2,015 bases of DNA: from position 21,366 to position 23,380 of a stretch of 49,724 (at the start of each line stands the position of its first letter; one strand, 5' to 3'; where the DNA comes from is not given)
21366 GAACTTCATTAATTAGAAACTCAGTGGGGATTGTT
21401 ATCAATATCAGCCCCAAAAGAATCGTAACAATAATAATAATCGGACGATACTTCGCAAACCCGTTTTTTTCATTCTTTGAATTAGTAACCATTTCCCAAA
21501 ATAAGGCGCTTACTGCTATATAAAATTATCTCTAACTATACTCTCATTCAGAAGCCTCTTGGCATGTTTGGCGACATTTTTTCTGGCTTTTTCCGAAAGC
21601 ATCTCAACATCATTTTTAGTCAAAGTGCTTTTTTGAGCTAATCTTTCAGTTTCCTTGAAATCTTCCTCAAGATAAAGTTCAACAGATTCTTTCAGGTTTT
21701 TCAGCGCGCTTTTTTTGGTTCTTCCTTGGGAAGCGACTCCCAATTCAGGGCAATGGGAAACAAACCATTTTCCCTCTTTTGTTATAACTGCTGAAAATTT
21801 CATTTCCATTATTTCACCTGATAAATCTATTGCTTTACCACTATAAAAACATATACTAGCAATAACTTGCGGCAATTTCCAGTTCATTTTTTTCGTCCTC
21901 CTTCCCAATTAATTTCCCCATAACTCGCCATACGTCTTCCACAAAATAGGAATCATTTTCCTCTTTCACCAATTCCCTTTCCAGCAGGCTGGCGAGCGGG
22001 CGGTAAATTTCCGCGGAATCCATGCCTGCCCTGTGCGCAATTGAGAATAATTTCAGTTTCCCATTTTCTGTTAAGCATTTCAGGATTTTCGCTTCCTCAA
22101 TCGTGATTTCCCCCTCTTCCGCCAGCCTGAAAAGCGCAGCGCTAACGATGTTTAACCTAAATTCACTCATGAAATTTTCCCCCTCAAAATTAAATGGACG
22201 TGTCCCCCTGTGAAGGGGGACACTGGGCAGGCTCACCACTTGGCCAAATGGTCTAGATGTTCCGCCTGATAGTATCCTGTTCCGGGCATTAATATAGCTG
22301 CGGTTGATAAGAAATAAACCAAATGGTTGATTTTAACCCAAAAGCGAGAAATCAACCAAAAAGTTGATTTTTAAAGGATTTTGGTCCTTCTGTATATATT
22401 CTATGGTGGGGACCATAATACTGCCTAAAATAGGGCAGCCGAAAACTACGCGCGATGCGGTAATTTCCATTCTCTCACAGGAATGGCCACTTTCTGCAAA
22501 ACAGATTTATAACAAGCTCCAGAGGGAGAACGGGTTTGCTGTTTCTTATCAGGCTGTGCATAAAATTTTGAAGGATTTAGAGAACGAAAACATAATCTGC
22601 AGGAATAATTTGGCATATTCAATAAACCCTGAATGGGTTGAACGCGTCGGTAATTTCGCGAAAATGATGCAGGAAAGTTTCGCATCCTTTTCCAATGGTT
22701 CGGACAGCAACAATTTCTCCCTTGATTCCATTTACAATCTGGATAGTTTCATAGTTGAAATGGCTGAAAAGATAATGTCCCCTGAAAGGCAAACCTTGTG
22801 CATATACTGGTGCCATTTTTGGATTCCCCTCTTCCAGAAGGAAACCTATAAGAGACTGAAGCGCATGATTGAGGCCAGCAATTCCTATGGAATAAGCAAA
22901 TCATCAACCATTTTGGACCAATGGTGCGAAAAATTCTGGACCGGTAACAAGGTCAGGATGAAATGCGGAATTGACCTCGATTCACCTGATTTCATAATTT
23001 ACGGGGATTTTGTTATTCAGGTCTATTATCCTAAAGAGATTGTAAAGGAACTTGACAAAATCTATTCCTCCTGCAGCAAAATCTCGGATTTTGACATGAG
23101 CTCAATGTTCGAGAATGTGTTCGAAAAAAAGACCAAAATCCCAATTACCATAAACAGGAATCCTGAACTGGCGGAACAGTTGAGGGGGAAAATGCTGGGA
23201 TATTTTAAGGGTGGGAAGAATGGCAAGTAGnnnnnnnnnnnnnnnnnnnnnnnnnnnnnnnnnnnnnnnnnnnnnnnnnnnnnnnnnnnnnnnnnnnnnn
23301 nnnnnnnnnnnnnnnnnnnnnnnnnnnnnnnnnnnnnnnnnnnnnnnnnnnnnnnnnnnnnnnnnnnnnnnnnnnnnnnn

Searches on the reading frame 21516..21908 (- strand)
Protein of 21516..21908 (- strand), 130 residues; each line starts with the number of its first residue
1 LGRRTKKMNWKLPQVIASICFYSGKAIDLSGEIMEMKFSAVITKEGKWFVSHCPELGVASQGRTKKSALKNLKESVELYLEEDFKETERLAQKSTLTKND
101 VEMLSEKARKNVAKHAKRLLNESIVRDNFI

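Call 14: search_protein_families(library=pfam, proteins=[window:21516-21908:-], max_evalue=0.05)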
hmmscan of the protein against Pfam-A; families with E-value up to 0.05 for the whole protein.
window:21516-21908:- (130 aa): 4 families
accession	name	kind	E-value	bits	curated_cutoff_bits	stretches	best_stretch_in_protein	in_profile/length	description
PF24113.1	DUF7387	-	2.3e-06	28.3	27.9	1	42-87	17-62/85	Family of unknown function (DUF7387)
PF12910.14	PHD_like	-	0.0013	19.1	27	1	34-87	54-107/141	Antitoxin of toxin-antitoxin, RelE / RelB, TA system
PF21748.3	UPF0150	-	0.01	16.2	27.3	1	44-81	16-54/64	UPF0150-like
PF15919.11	HicB_lk_antitox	-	0.033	14.8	27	0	53-98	17-63/123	HicB_like antitoxin of bacterial toxin-antitoxin system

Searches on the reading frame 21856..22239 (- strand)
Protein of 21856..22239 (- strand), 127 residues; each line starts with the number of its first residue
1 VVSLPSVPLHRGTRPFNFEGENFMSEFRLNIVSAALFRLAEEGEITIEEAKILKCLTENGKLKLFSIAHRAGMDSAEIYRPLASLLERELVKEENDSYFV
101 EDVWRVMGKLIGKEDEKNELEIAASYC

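Call 14: search_protein_families(library=pfam, proteins=[window:21856-22239:-], max_evalue=0.05)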
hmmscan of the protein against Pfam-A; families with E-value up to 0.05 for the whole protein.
window:21856-22239:- (127 aa): 8 families
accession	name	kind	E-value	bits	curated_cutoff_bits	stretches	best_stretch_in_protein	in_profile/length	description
PF01978.25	TrmB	-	3.5e-06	27.2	25.6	1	45-98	6-59/68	Sugar-specific transcriptional regulator TrmB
PF09339.16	HTH_IclR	-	3.8e-05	23.8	22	1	51-93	7-50/52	IclR helix-turn-helix domain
PF01047.28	MarR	-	0.0005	20.3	24.6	1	45-92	1-48/59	MarR family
PF22746.1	SHOCT-like_DUF2089-C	-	0.0013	18.8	27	1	38-53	8-23/32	SHOCT-like domain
PF13412.12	HTH_24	-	0.0014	18.6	21.9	1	51-92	7-48/48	Winged helix-turn-helix DNA-binding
PF08221.17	HTH_9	-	0.011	16.3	23.4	1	50-92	16-58/62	RNA polymerase III subunit RPC82 helix-turn-helix domain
PF02002.24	TFIIE_alpha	-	0.015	15.6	22.9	1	46-92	12-58/105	TFIIE alpha subunit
PF13404.12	HTH_AsnC-type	-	0.047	14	27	0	51-80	7-36/42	AsnC-type helix-turn-helix domain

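Call 25: search_protein_families(library=padloc, proteins=[window:21856-22239:-], max_evalue=0.01)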
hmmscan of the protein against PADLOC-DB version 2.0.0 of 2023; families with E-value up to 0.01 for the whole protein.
window:21856-22239:- (127 aa): 9 families
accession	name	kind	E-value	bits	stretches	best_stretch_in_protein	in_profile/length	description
PDLC01857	CARF3--CARF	-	1.8e-06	25.8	1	26-113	109-198/201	-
PDLC01858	CARF3--CARF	-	4e-06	24.9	1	19-100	122-196/204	-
PDLC01434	CasR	-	8.5e-06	23.8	1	37-95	122-175/191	"CAS-I,CAS-II,CAS-III,CAS-IV,CAS-V,CAS-VI; associated_signaling"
PDLC01268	CasR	-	1.3e-05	23.2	1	39-102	120-178/179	"CAS-I,CAS-II,CAS-III,CAS-IV,CAS-V,CAS-VI; associated_signaling"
PDLC01848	CARF3--CARF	-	6.6e-05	20.7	1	37-95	132-183/197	-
PDLC02975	WH_III-A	-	0.00017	19.9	1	49-99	5-56/103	-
PDLC01863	CARF3--CARF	-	0.0017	16.2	1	48-95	120-166/182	-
PDLC01044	Csa3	-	0.0043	14.9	1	41-98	130-184/194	Type I-A associated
PDLC01879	CARF3--CARF_TM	-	0.0056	14.4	1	45-97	154-206/222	-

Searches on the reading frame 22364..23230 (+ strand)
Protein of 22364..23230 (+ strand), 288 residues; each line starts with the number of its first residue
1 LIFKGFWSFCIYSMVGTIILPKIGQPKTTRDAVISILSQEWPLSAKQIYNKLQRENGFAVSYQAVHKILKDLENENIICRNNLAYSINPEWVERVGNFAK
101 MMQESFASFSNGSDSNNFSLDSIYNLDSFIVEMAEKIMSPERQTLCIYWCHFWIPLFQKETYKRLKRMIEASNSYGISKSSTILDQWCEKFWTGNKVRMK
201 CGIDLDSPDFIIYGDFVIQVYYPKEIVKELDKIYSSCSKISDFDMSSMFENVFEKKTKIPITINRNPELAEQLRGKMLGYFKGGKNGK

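Call 14: search_protein_families(library=pfam, proteins=[window:22364-23230:+], max_evalue=0.05)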
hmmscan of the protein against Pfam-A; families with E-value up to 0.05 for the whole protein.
window:22364-23230:+ (288 aa): 5 families
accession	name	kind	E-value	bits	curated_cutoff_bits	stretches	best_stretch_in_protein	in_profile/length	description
PF01475.25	FUR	-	0.00043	20.9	23.1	1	29-84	9-65/121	Ferric uptake regulator family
PF21100.3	MCM_C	-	0.0042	17.3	27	0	46-82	22-57/64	MCM protein C-terminal winged helix-turn-helix domain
PF08461.16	HTH_12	-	0.0048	17.3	21.4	1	35-90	5-60/66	Ribonuclease R winged-helix domain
PF05732.17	RepL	-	0.012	15.6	20.3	1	59-99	86-127/164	Firmicute plasmid replication protein (RepL)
PF07106.19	TBPIP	-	0.028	14.8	22.8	0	38-78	12-48/62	TBPIP/Hop2 winged helix domain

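Call 25: search_protein_families(library=padloc, proteins=[window:22364-23230:+], max_evalue=0.01)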
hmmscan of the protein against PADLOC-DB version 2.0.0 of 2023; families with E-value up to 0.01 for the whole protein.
window:22364-23230:+ (288 aa): 0 families

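Call 55: predict_structure(alignment_id=A3)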
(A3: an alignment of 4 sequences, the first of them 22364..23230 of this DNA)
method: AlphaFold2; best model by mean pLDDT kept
length: 288 residues; sequences in the alignment: 4
mean_pLDDT: 74.0   pTM: 0.58
mean pLDDT of the five models: 74.0, 72.5, 72.2, 71.5, 70.4
residues with pLDDT >= 90: 26; 70-90: 191; 50-70: 35; < 50: 36
segments of 3 or more residues with pLDDT < 50: 1-23, 108-113, 284-288
pLDDT, mean of each block of 10 residues (from residue 1): 21 25 59 78 89 80 89 79 79 59 51 65 78 72 84 63 83 89 84 87 88 87 86 83 78 78 85 90 56
secondary structure, 60 per line:
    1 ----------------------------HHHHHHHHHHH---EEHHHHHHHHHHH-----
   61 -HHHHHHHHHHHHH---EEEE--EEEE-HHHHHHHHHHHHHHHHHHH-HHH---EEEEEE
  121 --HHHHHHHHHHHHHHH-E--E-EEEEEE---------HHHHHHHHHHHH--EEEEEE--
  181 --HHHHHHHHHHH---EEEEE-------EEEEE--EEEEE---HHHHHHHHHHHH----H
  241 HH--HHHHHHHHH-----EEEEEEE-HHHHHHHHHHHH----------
elements in order: H29-39 H45-55 H62-74 E78-81 E84-87 H89-107 E115-120 H123-137 E144-149 H159-170 E173-178 H183-193 E197-201 E209-213 E216-220 H224-235 H245-253 E259-265 H267-278

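Call 63: fold_search(model_id=the predicted structure, library=pdb)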
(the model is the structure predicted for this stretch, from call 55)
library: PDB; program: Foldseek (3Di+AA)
matches with E <= 10: 1140; with E <= 0.001: 23
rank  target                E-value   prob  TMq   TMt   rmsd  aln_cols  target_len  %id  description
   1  5bpd_D                1.4e-10  1.00  0.33  0.36  17.6       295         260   10  Structure of TrmBL2, an archaeal chromatin protein, shows a novel mode of DNA binding. (released 2015-09-02)
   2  5bpd_C                3.4e-10  1.00  0.33  0.36  17.5       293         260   10  Structure of TrmBL2, an archaeal chromatin protein, shows a novel mode of DNA binding. (released 2015-09-02)
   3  5bpi_D                7.2e-10  1.00  0.32  0.35  17.6       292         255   11  Structure of TrmBL2, an archaeal chromatin protein, shows a novel mode of DNA binding. (released 2015-09-02)
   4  5bpi_C                1.2e-09  1.00  0.33  0.36  17.6       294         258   10  Structure of TrmBL2, an archaeal chromatin protein, shows a novel mode of DNA binding. (released 2015-09-02)
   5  5bpd_B                6.2e-09  1.00  0.33  0.36  28.0       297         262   10  Structure of TrmBL2, an archaeal chromatin protein, shows a novel mode of DNA binding. (released 2015-09-02)
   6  5bqt_A                1.6e-08  1.00  0.35  0.38  26.9       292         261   10  Structure of TrmBL2, an archaeal chromatin protein, shows a novel mode of DNA binding. (released 2015-09-02)
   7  5box_A                2.0e-08  1.00  0.34  0.37  28.4       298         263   10  Structure of TrmBL2, an archaeal chromatin protein, shows a novel mode of DNA binding. (released 2015-09-02)
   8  5bqt_B                5.7e-08  1.00  0.34  0.38  26.5       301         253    9  Structure of TrmBL2, an archaeal chromatin protein, shows a novel mode of DNA binding. (released 2015-09-02)
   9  2ymb_D                2.1e-05  1.00  0.27  0.33  15.6       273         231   10  Structures of MITD1 (released 2012-10-24)
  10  2ymb_C                9.1e-05  0.99  0.27  0.33  15.9       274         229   10  Structures of MITD1 (released 2012-10-24)
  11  6ehi_A                2.7e-04  1.00  0.34  0.56   7.0       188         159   11  NucT from Helicobacter pylori (released 2018-01-17)
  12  4ggj                  3.1e-04  1.00  0.34  0.53   6.5       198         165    9  Crystal structure of Zucchini from mouse (mZuc / PLD6 / MitoPLD) (released 2012-10-10)
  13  8tjj_A                3.3e-04  0.95  0.24  0.23  17.0       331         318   10  SAM-dependent methyltransferase RedM bound to SAM (released 2023-12-13)
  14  4gem_A                5.4e-04  1.00  0.33  0.46   9.0       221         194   10  Crystal structure of Zucchini (K171A) (released 2012-10-17)
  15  2ymb_A                6.1e-04  0.99  0.27  0.45   8.1       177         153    8  Structures of MITD1 (released 2012-10-24)
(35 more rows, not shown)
